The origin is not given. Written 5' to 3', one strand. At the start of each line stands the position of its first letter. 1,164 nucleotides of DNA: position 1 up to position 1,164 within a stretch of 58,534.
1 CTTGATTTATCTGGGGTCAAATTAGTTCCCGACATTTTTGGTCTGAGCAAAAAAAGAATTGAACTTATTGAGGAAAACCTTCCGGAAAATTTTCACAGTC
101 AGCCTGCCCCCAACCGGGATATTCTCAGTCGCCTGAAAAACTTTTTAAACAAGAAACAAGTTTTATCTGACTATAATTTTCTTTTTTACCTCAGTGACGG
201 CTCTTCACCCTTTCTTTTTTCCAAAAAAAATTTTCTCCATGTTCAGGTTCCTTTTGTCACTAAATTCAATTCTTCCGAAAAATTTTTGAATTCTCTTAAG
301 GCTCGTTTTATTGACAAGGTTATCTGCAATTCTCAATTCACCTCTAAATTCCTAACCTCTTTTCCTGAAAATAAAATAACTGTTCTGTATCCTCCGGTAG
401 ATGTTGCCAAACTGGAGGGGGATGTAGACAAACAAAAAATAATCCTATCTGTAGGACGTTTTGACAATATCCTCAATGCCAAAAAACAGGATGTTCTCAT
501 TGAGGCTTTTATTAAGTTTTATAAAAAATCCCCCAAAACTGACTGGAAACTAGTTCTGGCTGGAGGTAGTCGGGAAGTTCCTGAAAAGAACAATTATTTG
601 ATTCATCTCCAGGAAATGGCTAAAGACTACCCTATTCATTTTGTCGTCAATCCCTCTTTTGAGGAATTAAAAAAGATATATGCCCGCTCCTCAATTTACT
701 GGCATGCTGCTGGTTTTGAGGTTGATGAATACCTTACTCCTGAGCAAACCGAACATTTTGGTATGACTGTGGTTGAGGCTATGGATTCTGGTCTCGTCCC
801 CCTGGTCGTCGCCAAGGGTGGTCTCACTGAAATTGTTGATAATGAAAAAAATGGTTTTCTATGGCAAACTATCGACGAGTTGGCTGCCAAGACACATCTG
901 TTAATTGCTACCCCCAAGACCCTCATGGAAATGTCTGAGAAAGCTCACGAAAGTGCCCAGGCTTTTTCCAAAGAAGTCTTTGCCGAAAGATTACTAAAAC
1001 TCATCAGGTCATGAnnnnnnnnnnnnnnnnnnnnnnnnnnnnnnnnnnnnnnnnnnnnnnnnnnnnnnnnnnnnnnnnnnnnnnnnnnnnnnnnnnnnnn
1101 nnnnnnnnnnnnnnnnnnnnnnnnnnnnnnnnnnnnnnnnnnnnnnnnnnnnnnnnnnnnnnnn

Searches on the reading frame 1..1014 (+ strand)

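Call 5: search_protein_families(library=pfam, proteins=[window:1-1014:+], max_evalue=1)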
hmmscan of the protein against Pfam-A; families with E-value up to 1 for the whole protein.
window:1-1014:+ (337 aa): 4 families
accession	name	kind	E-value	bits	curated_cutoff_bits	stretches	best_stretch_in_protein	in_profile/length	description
PF00534.26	Glycos_transf_1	-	1.8e-21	76.9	26.4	1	142-316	12-170/172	Glycosyl transferases group 1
PF13692.12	Glyco_trans_1_4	-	2.2e-16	60.8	27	1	146-302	2-140/142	Glycosyl transferases group 1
PF20706.3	GT4-conflict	-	3.4e-05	23.4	26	1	115-282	163-323/385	Family 4 Glycosyltransferase in conflict systems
PF13439.12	Glyco_transf_4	-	0.00014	22.4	28.5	1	94-136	121-169/170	Glycosyltransferase Family 4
